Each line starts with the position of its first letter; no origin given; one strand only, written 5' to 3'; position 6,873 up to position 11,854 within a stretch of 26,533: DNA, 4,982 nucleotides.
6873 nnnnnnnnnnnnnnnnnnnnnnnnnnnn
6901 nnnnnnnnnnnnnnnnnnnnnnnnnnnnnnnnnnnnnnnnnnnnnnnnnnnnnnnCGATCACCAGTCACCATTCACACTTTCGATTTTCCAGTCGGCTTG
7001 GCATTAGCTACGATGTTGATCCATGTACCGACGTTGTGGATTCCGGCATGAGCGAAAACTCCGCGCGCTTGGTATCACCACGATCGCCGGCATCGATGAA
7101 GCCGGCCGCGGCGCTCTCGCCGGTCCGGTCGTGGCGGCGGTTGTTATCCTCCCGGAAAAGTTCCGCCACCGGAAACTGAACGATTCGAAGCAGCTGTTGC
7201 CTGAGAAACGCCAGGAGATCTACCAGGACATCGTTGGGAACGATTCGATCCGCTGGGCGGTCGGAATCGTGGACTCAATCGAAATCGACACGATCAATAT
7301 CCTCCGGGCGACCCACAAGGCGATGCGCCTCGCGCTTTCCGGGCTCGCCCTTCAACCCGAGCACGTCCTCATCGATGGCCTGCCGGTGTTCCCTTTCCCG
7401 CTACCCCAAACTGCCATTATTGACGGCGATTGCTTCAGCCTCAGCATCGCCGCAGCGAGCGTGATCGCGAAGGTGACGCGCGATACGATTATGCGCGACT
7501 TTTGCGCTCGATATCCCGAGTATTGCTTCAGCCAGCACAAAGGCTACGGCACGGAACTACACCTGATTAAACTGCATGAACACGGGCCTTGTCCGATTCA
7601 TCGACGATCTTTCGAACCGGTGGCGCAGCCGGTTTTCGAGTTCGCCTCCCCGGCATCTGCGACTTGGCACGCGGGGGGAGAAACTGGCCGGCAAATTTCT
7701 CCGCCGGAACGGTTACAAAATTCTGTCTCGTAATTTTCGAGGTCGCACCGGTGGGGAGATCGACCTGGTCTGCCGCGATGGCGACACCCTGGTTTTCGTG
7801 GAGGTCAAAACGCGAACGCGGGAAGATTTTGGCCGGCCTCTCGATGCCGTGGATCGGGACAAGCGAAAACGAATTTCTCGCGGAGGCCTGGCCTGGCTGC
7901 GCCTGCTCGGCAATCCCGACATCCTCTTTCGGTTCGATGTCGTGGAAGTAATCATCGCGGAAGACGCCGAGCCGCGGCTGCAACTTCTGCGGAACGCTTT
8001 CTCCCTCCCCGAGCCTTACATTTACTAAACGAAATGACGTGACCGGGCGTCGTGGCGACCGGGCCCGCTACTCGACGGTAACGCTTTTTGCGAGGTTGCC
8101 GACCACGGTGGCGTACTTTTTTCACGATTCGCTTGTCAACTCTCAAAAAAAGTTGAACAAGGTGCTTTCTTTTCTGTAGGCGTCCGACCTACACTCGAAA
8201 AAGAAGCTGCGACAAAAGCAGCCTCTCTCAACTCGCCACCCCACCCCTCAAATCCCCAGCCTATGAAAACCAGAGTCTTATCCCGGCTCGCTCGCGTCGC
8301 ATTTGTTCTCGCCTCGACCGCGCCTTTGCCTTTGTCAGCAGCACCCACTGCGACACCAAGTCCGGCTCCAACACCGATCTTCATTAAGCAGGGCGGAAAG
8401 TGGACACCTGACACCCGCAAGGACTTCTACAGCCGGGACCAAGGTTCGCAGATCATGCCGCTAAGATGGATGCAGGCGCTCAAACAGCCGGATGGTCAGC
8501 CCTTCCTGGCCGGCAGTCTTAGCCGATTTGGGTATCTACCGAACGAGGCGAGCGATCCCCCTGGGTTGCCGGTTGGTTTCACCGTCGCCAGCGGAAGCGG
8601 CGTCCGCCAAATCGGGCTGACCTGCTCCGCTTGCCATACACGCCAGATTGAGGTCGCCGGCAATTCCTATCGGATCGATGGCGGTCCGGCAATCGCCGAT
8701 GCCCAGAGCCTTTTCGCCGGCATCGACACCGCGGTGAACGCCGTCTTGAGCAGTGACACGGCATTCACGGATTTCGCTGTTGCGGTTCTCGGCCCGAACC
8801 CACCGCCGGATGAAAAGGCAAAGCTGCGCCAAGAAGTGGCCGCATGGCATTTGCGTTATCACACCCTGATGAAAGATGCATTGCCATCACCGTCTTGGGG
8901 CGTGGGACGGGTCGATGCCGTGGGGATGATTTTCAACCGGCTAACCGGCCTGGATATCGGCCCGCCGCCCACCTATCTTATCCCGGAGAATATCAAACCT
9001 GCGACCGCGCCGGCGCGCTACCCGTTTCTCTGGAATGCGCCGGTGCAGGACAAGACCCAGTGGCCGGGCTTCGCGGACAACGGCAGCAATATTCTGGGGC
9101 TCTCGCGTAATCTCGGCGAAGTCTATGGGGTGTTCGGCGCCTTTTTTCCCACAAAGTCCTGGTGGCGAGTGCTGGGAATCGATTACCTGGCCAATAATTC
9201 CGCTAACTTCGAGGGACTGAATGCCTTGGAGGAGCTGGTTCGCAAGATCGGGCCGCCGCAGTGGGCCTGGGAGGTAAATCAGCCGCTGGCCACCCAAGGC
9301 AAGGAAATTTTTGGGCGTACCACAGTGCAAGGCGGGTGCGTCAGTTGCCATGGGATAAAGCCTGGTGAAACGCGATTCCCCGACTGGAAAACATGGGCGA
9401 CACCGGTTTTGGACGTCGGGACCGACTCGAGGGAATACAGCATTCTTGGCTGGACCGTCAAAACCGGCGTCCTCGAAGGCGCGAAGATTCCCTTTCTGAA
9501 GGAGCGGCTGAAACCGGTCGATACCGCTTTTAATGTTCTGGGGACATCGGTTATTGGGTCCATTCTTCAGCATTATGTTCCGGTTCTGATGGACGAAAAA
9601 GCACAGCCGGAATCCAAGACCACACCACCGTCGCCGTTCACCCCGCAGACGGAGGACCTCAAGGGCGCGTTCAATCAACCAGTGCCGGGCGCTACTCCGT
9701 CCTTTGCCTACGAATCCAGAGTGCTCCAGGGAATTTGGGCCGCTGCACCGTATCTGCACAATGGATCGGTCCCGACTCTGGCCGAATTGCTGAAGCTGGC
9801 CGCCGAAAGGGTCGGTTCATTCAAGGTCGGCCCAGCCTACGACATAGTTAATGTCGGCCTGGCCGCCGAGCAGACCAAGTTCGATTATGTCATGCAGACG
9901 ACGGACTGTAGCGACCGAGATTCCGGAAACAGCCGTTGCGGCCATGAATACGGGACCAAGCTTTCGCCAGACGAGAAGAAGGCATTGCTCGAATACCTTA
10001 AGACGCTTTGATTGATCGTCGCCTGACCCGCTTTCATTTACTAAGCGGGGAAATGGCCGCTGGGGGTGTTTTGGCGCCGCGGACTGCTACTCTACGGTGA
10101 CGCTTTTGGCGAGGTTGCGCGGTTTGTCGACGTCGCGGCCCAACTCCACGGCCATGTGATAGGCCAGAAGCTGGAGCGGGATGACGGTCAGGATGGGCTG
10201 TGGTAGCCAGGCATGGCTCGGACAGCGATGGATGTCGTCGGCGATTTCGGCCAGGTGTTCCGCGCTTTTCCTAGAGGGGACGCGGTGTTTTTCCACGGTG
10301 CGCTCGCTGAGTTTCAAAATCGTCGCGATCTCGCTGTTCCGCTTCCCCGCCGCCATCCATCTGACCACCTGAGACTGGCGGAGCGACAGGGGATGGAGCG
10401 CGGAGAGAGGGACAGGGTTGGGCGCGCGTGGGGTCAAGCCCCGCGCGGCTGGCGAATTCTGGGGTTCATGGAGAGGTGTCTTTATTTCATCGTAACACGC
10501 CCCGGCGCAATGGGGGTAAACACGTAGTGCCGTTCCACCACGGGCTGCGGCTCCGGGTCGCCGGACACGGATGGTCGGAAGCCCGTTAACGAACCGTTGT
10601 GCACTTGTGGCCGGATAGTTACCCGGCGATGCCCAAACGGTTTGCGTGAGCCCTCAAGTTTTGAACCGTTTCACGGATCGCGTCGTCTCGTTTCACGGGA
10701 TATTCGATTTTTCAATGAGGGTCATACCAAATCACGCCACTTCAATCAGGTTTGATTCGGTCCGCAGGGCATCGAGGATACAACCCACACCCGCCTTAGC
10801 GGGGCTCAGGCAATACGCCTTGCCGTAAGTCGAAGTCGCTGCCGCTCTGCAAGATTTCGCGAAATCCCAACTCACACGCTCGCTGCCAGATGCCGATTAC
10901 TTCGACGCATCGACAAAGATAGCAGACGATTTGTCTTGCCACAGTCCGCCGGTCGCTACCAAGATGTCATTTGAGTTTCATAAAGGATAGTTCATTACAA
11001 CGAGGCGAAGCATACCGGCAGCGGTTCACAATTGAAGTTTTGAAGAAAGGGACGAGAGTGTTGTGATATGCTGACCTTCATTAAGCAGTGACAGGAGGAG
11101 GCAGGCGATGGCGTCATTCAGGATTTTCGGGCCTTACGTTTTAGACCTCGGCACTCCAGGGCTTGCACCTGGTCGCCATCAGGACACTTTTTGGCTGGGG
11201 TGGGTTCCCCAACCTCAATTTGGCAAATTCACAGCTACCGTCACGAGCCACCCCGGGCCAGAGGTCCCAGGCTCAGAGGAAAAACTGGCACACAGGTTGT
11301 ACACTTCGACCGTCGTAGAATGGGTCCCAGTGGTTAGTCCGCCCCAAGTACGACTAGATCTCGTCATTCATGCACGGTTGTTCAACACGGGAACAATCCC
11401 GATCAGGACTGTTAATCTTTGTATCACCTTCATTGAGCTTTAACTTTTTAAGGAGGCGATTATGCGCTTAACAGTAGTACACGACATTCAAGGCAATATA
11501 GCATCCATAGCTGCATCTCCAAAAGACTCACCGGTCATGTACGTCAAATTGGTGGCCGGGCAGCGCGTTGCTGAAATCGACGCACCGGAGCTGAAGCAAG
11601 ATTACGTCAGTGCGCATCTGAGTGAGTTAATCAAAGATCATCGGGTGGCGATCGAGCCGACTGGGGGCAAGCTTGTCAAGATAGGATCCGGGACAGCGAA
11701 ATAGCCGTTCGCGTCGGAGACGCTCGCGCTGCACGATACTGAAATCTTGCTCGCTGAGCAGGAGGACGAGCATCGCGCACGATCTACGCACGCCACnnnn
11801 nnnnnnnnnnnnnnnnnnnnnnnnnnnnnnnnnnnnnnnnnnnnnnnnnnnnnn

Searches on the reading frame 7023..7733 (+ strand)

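Call 20: search_protein_families(library=pfam, proteins=[window:7023-7733:+], max_evalue=0.01)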
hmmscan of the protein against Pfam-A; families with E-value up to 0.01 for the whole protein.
window:7023-7733:+ (236 aa): 1 family
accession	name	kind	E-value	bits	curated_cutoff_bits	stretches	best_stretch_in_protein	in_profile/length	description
PF01351.25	RNase_HII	-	1.8e-37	129.6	25.8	1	22-199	1-198/199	Ribonuclease HII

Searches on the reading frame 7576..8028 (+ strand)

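Call 20: search_protein_families(library=pfam, proteins=[window:7576-8028:+], max_evalue=0.01)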
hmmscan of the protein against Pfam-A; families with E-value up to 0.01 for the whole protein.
window:7576-8028:+ (150 aa): 5 families
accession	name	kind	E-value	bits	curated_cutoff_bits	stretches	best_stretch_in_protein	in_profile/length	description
PF02021.23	UPF0102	-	5.9e-27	94.3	23.6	1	34-125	1-80/80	Uncharacterised protein family UPF0102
PF08378.17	NERD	-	6.9e-06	27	22.1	1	31-86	2-63/111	Nuclease-related domain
PF01939.22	NucS_C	-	0.0043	17.5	24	1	44-84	17-62/124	Endonuclease NucS C-terminal domain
PF04471.18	Mrr_cat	-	0.0059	17.1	21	1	35-82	10-59/115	Restriction endonuclease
PF08907.16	DUF1853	-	0.0083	16.2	25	0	26-77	56-113/285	Domain of unknown function (DUF1853)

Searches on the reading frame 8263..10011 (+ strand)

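Call 20: search_protein_families(library=pfam, proteins=[window:8263-10011:+], max_evalue=0.01)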
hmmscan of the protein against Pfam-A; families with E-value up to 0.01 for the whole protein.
window:8263-10011:+ (582 aa): 3 families
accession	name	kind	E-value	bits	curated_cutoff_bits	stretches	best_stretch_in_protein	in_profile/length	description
PF21419.2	RoxA-like_Cyt-c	-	3e-16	59.1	26.7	1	482-518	1-36/39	RoxA-like, cytochrome c-like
PF00034.26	Cytochrom_C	-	7.3e-05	24.5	21.3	0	345-376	3-31/90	Cytochrome c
PF13442.11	Cytochrome_CBB3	-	0.0011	19.7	27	0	351-375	6-27/68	Cytochrome C oxidase, cbb3-type, subunit III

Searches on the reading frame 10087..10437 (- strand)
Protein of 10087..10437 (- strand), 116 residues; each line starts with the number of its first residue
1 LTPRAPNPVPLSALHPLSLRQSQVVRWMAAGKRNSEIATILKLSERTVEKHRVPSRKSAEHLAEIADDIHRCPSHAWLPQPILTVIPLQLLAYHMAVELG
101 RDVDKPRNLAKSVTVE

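Call 20: search_protein_families(library=pfam, proteins=[window:10087-10437:-], max_evalue=0.01)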
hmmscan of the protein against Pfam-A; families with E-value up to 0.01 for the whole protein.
window:10087-10437:- (116 aa): 4 families
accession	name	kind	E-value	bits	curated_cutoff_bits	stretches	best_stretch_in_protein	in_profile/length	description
PF00196.25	GerE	-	8.3e-12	45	23.5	1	16-52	2-38/57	Bacterial regulatory proteins, luxR family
PF13518.12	HTH_28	-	0.00022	21.6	25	1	23-50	4-31/52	Helix-turn-helix domain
PF13384.12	HTH_23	-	0.00065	19.9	24.6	1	23-50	9-36/50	Homeodomain-like domain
PF08281.18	Sigma70_r4_2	-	0.00084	19.4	25.7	1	14-52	8-47/54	Sigma-70, region 4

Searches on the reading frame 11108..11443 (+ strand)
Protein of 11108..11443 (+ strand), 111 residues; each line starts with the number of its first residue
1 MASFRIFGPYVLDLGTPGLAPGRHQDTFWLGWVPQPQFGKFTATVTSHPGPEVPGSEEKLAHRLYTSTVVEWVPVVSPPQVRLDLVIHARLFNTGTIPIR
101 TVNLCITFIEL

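Call 20: search_protein_families(library=pfam, proteins=[window:11108-11443:+], max_evalue=0.01)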
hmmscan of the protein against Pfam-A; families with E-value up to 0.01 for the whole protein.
window:11108-11443:+ (111 aa): 0 families

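Call 105: search_solved_structures(query=window:11108-11440:+, max_evalue=1)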
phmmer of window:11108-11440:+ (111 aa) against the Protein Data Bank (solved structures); distinct sequences matched with E-value up to 1: 1.
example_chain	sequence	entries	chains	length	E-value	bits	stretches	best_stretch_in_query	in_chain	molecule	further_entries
9gcb_A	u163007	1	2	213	0.055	16.8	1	36-86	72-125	Nickel ECF transporter, additional periplasmic component NikK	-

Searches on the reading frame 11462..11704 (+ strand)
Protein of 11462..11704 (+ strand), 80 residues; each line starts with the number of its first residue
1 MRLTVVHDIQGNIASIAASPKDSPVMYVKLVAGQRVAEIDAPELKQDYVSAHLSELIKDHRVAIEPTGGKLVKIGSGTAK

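Call 20: search_protein_families(library=pfam, proteins=[window:11462-11704:+], max_evalue=0.01)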
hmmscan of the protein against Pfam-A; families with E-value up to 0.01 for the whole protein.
window:11462-11704:+ (80 aa): 0 families

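Call 106: search_solved_structures(query=window:11462-11701:+, max_evalue=1)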
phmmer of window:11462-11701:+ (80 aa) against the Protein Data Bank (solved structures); distinct sequences matched with E-value up to 1: 1.
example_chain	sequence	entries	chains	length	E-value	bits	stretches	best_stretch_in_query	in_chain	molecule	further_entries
7rdr_A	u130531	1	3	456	0.04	17.7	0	26-66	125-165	Circular tendon repeat protein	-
